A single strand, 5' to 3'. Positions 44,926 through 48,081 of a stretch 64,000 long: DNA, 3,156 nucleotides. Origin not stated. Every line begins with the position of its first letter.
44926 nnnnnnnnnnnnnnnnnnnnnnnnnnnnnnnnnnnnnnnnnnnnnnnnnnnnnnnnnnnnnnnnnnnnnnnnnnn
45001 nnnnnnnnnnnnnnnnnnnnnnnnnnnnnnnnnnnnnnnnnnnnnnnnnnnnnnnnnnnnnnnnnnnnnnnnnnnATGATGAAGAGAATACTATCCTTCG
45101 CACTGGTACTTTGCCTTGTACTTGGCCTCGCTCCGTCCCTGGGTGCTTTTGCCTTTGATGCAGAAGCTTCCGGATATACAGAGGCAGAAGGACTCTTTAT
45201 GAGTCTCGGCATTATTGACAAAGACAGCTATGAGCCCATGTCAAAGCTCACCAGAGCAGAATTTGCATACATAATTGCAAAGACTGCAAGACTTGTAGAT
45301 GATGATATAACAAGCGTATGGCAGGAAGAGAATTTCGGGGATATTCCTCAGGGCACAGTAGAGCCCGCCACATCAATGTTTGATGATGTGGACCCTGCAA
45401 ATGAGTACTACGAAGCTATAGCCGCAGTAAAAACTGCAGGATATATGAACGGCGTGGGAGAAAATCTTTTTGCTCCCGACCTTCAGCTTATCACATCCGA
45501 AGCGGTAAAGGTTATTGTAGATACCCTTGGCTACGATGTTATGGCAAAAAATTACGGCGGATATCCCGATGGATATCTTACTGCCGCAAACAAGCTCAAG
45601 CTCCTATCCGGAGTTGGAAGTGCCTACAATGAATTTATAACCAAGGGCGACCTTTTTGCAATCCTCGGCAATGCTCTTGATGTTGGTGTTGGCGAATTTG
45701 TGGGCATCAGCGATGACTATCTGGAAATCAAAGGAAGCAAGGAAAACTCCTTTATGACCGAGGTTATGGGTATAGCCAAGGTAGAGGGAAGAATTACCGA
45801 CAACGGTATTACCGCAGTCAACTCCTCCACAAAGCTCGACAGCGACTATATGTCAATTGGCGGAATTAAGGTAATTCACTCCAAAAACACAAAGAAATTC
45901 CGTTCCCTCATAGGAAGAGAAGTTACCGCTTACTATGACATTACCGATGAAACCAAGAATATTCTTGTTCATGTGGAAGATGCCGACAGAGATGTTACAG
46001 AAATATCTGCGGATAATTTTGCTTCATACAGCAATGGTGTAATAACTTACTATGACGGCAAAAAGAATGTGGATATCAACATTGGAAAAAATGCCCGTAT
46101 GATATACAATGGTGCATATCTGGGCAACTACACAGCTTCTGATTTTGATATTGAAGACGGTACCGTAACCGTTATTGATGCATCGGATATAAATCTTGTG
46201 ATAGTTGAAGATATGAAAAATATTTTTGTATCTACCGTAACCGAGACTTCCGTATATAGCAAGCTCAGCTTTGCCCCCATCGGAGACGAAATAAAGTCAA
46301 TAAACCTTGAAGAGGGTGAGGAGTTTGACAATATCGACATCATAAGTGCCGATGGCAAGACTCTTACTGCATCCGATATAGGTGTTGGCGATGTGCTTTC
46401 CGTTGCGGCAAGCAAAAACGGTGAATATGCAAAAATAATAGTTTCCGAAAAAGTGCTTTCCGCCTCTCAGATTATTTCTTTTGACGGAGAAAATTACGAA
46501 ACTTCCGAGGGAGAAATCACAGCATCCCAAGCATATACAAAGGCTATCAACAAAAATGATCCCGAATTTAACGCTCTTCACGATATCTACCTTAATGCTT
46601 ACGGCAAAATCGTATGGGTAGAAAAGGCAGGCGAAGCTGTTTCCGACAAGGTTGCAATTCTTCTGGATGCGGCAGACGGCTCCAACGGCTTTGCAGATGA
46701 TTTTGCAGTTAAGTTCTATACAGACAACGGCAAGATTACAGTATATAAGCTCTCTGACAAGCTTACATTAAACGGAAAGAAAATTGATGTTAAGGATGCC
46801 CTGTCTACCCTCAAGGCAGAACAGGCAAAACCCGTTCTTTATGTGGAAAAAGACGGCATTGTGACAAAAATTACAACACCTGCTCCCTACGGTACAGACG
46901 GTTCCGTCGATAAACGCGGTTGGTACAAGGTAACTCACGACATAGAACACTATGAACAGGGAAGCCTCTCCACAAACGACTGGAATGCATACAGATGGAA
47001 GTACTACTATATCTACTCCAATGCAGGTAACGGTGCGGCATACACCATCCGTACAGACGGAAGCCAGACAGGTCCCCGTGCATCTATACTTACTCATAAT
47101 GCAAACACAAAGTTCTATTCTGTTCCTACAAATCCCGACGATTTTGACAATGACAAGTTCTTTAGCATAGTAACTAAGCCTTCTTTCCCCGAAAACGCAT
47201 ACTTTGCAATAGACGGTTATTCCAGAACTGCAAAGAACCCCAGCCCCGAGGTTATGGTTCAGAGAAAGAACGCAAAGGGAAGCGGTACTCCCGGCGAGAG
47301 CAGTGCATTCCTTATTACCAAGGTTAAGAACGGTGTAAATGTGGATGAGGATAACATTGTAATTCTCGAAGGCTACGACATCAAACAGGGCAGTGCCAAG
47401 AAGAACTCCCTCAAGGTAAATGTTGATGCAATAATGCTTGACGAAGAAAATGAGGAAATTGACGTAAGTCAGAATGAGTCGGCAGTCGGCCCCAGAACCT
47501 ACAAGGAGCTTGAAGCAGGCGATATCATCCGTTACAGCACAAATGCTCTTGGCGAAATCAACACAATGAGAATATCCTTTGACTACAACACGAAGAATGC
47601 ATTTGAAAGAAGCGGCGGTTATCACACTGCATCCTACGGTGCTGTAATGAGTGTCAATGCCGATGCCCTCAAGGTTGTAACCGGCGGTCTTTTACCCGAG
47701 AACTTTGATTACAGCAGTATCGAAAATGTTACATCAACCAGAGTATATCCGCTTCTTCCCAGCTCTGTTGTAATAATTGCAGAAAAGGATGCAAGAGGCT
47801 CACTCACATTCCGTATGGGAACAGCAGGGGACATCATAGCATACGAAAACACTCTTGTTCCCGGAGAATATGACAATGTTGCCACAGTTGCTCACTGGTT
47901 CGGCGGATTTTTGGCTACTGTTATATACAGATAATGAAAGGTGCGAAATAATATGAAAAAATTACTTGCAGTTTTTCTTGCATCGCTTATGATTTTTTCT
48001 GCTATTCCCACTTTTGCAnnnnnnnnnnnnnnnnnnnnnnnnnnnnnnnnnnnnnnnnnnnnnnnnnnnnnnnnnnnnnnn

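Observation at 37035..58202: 21-kb co-directional locus of six giant secreted modular proteins: apparently an S-layer-tethered glycan-processing system without cohesin/dockerin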

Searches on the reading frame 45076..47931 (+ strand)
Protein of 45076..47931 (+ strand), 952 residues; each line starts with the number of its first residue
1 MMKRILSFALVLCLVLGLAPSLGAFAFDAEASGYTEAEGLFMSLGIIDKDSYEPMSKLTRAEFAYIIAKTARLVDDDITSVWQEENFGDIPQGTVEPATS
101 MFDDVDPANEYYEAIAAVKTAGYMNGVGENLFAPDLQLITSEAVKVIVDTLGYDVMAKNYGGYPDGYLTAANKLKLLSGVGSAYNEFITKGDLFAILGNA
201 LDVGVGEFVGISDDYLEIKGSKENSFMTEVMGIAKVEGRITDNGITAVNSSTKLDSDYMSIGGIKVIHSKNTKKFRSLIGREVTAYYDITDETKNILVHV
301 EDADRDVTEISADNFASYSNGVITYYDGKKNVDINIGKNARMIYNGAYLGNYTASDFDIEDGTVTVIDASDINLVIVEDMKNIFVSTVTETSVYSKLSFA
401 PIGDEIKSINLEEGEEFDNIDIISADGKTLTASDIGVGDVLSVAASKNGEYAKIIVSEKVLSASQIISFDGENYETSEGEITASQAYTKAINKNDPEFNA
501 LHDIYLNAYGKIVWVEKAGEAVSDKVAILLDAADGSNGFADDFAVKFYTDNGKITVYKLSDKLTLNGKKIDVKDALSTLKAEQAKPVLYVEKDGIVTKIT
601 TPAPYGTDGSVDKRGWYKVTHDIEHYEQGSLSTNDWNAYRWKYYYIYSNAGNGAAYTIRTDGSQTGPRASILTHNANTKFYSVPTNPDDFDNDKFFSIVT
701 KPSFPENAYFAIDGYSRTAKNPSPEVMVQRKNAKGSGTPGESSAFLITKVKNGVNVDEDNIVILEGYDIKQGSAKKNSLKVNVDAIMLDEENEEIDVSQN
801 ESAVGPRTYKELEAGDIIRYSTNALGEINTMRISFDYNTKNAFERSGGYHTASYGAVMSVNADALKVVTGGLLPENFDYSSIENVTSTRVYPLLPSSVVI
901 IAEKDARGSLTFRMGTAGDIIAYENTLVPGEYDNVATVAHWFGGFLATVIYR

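Call 3: search_protein_families(library=pfam, proteins=[window:45076-47931:+], max_evalue=0.01)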
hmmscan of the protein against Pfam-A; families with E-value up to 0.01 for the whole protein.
window:45076-47931:+ (952 aa): 1 family
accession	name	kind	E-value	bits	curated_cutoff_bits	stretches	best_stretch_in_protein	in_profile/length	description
PF00395.25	SLH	-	4.9e-06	26.8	20.8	1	102-137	2-37/44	S-layer homology domain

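Call 11: search_solved_structures(query=window:45076-47931:+, max_evalue=1)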
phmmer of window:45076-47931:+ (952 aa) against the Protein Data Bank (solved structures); distinct sequences matched with E-value up to 1: 1.
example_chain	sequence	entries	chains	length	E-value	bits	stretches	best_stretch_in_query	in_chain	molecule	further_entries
6dy3_B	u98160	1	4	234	0.044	14.9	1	286-353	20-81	N-acylethanolamine-hydrolyzing acid amidase beta-subunit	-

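Call 12: search_protein_families(library=ncbifam, proteins=[window:45076-47931:+], max_evalue=0.1)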
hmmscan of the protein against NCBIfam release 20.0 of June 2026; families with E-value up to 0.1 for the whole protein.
window:45076-47931:+ (952 aa): 0 families

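Call 44: find_homologous_proteins(query=window:45076-47931:+)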
Query window:45076-47931:+ (952 aa): 33 proteins with E <= 0.001 among 8000 candidates.
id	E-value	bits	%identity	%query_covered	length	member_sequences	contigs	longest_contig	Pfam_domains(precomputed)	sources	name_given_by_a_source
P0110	0.0e+0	2057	97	100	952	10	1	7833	PF00395.26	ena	-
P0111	0.0e+0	1850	86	100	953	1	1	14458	PF00395.26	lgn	-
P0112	0.0e+0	1523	71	100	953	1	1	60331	-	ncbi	-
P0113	0.0e+0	1505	70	100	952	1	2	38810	-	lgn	-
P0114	0.0e+0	1480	70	100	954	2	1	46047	-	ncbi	-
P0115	0.0e+0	1345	66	100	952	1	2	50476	-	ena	-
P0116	0.0e+0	1315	63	100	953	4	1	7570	-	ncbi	-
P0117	0.0e+0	1217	58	100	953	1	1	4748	-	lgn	-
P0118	0.0e+0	1192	58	100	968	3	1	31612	-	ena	-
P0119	1.1e-141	492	33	100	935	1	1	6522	PF00395.26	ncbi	-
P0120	6.8e-141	489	33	100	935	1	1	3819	PF00395.26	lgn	-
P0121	9.9e-47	178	28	59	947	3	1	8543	PF00395.26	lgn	-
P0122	1.5e-38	151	24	89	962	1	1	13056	PF00395.26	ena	-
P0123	4.3e-26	109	27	57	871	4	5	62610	PF00395.26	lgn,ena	-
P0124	3.3e-25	106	26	61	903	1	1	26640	PF00395.26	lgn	-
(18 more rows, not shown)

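Call 45: search_protein_families(library=pfam, proteins=[window:45553-47931:+], max_evalue=5)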
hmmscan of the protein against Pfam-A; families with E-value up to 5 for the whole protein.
window:45553-47931:+ (793 aa): 2 families
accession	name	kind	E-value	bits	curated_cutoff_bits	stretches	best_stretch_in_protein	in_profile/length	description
PF14501.12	HATPase_c_5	-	0.036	14.4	22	1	31-108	3-75/102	GHKL domain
PF10974.15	DUF2804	-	0.088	12.4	26.9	1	440-490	4-53/339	Domain of unknown function (DUF2804)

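Call 70: search_solved_structures(query=A8, max_evalue=1)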
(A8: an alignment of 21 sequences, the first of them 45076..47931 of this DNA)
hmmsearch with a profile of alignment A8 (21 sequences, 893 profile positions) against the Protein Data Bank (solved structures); distinct sequences matched with E-value up to 1: 11.
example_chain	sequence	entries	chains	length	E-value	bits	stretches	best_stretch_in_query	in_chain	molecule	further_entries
3pyw_A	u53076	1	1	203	2.9e-19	72.1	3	44-121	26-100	S-layer protein sap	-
6bt4_A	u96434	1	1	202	7.2e-19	70.8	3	46-121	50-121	S-layer protein sap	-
9g93_A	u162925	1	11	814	1.8e-15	59.5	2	3-121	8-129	S-layer protein sap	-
6cwc_A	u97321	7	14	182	5.8e-15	57.8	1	23-176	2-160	Surface (S-) layer glycoprotein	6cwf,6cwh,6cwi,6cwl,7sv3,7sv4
6cwm_A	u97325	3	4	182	8.5e-14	54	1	23-176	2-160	Surface (S-) layer glycoprotein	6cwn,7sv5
6cwr_A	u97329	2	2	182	2.6e-13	52.4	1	23-176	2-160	Surface (S-) layer glycoprotein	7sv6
8bys_A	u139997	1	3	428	2.9e-10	42.3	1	62-131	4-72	S-layer homology domain-containing protein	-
8bz2_A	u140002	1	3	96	1e-08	37.2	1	82-130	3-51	S-layer homology domain-containing protein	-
8bym_A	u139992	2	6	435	5.6e-08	34.7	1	68-131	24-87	S-layer homology domain-containing protein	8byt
7zgx_A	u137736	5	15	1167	0.0001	23.9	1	77-134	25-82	S-layer protein SlpA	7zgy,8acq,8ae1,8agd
9o7t_A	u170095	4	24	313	0.023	16.2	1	694-778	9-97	Cmp-binding-factor 1 | YhaM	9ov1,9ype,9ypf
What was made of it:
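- On SLH cell-wall anchor: For C, the family profile covers positions 23-176 of the SpaA SLH-trimer chain and also matches the Sap SLH domain (E 6e-15 to 3e-19, call 70).
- Checked: C has a full N-terminal SLH trimer (profile against Sap/SpaA SLH structures, call 70).
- SLH repeats in B and C (calls 3, 70).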
